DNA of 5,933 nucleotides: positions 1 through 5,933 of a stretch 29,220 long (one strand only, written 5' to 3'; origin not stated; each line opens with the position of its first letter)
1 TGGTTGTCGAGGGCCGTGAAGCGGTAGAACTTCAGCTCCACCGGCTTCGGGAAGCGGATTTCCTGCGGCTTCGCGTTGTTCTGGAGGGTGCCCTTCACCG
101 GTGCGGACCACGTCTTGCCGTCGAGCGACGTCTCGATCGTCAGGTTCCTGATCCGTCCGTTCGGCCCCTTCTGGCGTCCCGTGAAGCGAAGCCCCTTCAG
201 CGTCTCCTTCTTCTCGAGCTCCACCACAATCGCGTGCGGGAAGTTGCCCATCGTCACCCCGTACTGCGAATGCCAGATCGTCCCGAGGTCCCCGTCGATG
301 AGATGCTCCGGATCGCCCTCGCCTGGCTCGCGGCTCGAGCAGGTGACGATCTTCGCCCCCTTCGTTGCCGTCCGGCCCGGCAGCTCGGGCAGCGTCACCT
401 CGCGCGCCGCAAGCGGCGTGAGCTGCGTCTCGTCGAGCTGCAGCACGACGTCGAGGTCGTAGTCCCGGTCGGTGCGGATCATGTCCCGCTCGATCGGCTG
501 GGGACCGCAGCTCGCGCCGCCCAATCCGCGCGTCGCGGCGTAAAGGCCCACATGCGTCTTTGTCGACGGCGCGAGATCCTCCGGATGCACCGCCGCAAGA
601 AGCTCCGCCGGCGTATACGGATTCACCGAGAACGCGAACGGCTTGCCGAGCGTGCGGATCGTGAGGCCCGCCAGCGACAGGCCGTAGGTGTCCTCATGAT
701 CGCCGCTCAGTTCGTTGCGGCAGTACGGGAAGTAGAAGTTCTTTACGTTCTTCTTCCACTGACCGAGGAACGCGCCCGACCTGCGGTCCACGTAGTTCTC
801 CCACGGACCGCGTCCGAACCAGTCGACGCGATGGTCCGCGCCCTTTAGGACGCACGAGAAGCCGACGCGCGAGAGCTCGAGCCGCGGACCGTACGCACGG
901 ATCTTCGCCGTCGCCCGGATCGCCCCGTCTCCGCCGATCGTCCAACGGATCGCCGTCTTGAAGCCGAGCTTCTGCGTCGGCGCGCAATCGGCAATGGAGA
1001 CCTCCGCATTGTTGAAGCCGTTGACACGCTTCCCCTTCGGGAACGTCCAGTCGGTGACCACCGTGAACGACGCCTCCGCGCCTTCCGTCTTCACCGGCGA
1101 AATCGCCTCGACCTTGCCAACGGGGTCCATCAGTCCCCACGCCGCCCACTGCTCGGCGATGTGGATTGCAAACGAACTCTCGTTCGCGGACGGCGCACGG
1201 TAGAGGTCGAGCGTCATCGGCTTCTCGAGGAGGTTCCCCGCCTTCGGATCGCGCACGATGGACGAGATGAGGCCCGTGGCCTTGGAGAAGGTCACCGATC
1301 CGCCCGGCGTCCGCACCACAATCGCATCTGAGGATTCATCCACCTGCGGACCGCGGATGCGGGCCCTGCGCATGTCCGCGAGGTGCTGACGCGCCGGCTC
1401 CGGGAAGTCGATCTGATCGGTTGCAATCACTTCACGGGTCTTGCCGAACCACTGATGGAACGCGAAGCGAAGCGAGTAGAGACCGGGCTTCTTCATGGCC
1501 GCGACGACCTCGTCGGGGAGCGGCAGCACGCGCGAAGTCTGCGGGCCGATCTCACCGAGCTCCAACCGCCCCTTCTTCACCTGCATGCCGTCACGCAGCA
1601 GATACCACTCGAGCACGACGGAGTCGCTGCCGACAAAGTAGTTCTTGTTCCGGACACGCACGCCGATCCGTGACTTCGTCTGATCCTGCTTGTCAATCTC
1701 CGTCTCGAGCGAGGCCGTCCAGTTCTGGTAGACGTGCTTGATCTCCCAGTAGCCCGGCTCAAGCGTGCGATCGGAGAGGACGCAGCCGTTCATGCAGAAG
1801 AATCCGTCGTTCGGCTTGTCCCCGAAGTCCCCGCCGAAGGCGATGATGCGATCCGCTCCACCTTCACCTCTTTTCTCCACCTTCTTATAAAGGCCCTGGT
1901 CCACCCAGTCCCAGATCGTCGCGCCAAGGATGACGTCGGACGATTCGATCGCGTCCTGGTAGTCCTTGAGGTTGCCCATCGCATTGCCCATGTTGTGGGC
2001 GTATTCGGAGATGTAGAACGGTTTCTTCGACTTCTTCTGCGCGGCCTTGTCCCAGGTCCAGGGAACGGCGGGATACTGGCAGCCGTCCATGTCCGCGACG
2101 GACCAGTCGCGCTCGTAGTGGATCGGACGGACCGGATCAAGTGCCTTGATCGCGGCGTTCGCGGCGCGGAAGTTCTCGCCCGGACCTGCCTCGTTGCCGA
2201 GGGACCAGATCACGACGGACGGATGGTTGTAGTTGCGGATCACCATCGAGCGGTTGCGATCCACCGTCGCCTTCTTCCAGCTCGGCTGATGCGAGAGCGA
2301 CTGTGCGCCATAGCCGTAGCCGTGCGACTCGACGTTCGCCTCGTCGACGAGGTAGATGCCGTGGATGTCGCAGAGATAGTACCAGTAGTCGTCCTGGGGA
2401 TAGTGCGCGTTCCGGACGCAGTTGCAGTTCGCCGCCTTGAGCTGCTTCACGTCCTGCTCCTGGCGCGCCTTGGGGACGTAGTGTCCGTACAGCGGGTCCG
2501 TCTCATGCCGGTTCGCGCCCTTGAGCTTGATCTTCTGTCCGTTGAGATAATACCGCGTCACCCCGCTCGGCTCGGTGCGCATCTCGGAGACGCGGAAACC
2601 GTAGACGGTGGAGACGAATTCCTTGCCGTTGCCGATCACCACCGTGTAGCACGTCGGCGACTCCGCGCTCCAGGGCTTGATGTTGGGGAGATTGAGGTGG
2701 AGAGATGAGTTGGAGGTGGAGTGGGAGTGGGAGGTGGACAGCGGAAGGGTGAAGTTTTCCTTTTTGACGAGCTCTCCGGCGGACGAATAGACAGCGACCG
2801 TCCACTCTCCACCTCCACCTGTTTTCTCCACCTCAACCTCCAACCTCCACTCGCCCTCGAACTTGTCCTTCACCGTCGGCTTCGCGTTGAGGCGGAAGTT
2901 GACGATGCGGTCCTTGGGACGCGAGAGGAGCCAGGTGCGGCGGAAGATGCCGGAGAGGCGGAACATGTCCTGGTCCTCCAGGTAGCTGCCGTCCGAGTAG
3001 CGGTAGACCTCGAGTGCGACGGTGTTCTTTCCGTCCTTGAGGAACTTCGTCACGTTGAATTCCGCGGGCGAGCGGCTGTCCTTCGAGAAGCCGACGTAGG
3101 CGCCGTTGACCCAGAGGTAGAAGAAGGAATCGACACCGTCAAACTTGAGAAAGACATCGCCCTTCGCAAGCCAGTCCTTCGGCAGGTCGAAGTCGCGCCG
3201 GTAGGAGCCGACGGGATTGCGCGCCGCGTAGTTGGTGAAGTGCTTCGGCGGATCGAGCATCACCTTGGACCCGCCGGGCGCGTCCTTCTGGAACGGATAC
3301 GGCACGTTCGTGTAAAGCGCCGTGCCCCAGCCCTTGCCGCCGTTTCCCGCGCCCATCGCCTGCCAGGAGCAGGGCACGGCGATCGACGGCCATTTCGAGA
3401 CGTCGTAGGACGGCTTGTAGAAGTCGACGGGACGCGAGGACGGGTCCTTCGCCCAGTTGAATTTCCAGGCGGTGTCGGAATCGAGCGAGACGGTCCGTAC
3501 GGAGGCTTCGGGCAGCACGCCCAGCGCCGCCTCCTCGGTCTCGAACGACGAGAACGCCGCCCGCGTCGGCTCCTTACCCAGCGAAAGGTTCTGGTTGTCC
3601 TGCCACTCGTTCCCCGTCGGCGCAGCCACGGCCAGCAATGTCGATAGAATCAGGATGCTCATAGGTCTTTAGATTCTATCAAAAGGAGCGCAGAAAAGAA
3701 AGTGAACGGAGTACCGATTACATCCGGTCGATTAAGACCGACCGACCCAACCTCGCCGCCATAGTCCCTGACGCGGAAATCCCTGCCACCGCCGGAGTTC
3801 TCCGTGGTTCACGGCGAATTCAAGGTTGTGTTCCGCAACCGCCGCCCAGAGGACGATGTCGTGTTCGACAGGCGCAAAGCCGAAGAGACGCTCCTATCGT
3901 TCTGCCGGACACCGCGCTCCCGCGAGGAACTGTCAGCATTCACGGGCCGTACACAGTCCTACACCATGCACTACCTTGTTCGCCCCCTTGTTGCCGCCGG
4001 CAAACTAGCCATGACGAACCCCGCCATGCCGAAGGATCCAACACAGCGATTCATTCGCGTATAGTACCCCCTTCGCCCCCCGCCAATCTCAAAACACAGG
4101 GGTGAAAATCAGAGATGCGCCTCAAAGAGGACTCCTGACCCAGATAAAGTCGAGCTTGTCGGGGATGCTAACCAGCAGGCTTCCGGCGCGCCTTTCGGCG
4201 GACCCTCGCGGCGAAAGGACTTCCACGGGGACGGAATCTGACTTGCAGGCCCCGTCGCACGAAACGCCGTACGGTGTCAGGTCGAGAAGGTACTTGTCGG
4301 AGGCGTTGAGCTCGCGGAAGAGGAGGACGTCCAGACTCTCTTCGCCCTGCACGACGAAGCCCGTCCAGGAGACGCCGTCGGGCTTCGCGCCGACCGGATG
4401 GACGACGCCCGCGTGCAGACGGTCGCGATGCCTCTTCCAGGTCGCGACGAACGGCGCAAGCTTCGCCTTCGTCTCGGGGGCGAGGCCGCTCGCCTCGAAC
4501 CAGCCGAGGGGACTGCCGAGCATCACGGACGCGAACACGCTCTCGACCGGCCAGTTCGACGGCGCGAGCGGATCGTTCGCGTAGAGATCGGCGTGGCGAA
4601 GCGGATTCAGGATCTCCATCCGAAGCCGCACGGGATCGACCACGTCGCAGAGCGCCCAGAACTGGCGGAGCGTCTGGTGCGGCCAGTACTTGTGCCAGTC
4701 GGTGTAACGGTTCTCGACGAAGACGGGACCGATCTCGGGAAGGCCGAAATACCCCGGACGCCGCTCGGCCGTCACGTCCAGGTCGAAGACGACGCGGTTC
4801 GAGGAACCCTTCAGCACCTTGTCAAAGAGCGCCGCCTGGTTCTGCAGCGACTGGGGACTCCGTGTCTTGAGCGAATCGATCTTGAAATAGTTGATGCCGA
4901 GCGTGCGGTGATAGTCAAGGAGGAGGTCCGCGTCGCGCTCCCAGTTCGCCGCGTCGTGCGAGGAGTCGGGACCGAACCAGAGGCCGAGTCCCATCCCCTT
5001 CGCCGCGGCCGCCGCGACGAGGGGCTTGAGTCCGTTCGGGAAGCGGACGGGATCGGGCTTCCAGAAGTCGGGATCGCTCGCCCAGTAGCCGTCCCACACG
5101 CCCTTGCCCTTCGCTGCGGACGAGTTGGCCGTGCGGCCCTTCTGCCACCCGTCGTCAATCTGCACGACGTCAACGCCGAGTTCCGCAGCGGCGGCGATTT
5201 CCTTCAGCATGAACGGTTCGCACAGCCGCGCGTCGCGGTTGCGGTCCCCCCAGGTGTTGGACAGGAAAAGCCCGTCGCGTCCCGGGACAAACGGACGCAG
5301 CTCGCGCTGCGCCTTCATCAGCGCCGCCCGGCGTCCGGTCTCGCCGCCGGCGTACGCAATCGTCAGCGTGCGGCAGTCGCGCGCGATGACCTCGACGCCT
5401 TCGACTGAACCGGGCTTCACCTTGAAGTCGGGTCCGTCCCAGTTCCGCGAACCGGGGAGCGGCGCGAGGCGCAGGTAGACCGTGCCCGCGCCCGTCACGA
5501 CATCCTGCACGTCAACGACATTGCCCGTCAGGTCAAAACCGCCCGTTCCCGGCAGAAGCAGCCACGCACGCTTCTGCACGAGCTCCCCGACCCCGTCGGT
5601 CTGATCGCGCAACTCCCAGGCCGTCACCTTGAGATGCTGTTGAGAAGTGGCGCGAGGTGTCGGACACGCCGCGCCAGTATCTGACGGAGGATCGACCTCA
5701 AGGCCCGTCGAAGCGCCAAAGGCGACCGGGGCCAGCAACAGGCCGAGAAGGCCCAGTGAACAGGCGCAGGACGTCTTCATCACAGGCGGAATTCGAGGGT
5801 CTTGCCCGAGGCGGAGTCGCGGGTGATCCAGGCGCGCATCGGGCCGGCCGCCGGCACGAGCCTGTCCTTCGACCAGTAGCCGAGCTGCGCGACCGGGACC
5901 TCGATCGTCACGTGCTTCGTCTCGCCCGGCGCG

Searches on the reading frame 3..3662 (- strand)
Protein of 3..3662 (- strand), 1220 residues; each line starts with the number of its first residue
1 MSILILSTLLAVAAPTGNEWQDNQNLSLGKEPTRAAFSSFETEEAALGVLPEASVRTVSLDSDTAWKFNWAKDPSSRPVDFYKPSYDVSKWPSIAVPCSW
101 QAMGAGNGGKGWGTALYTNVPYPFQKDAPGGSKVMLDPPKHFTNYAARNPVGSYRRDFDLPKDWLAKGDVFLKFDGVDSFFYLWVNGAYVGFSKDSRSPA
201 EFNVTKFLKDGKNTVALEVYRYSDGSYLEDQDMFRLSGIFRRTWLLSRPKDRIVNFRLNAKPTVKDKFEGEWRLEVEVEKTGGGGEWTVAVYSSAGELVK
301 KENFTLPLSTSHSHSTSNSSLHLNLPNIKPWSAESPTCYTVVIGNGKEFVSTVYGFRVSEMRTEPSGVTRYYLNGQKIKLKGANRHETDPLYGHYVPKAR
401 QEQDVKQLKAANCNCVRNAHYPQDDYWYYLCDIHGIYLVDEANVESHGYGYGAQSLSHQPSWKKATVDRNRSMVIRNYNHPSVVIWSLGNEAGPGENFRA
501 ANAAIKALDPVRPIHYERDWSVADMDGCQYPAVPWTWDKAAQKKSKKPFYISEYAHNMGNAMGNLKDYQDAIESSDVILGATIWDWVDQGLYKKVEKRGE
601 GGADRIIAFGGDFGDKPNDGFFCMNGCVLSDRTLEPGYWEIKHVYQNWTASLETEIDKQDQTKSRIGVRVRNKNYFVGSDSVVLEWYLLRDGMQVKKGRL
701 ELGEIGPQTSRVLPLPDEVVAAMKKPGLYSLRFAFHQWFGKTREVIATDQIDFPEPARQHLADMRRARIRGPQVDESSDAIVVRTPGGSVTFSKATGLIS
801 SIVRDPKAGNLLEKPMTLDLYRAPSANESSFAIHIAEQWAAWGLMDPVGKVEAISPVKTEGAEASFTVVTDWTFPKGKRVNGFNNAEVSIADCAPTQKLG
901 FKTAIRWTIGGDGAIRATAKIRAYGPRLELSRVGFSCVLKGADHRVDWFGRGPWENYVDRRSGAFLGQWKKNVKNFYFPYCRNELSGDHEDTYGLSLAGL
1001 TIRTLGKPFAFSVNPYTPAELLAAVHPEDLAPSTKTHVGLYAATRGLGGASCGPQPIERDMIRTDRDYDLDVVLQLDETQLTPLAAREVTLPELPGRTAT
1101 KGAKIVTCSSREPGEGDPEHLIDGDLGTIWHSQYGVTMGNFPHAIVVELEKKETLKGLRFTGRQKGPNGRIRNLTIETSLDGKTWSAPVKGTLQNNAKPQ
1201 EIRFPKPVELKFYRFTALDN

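Call 10: search_protein_families(library=pfam, proteins=[window:3-3662:-])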
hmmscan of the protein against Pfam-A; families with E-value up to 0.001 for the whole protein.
window:3-3662:- (1220 aa): 8 families
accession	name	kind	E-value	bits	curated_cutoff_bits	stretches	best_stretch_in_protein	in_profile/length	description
PF02836.23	Glyco_hydro_2_C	-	3.7e-77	259.9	21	1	371-647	8-299/302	Glycosyl hydrolases family 2, TIM barrel domain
PF02929.23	Bgal_small_N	-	2e-45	155.9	25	1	788-1074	5-248/248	Beta galactosidase small chain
PF02837.24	Glyco_hydro_2_N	-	1.1e-34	120.3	28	1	64-249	6-169/169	Glycosyl hydrolases family 2, sugar binding domain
PF00754.31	F5_F8_type_C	-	2.6e-18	66.8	28.2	1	1106-1219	2-114/127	F5/8 type C domain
PF22633.2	F5_F8_type_C_2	-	8.5e-11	42.8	27.8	1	1121-1213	2-89/91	NedA-like, galactose-binding domain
PF16353.11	LacZ_4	-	3.2e-09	37.4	27.3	1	668-733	1-62/87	Beta-galactosidase, domain 4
PF22666.2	Glyco_hydro_2_N2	-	3.2e-08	34.3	27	1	153-220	51-118/167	Glycosyl hydrolase 2 galactose-binding domain-like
PF00703.27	Glyco_hydro_2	-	1.4e-06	29.5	23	1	258-357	6-109/109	Glycosyl hydrolases family 2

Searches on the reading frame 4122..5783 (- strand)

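Call 9: search_protein_families(library=pfam, proteins=[window:4122-5783:-])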
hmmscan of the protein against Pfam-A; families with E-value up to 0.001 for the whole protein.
window:4122-5783:- (553 aa): 1 family
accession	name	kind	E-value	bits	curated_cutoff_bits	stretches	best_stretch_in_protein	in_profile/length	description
PF02065.24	Melibiase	-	5.8e-06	25.9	27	1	194-275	61-129/347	Melibiase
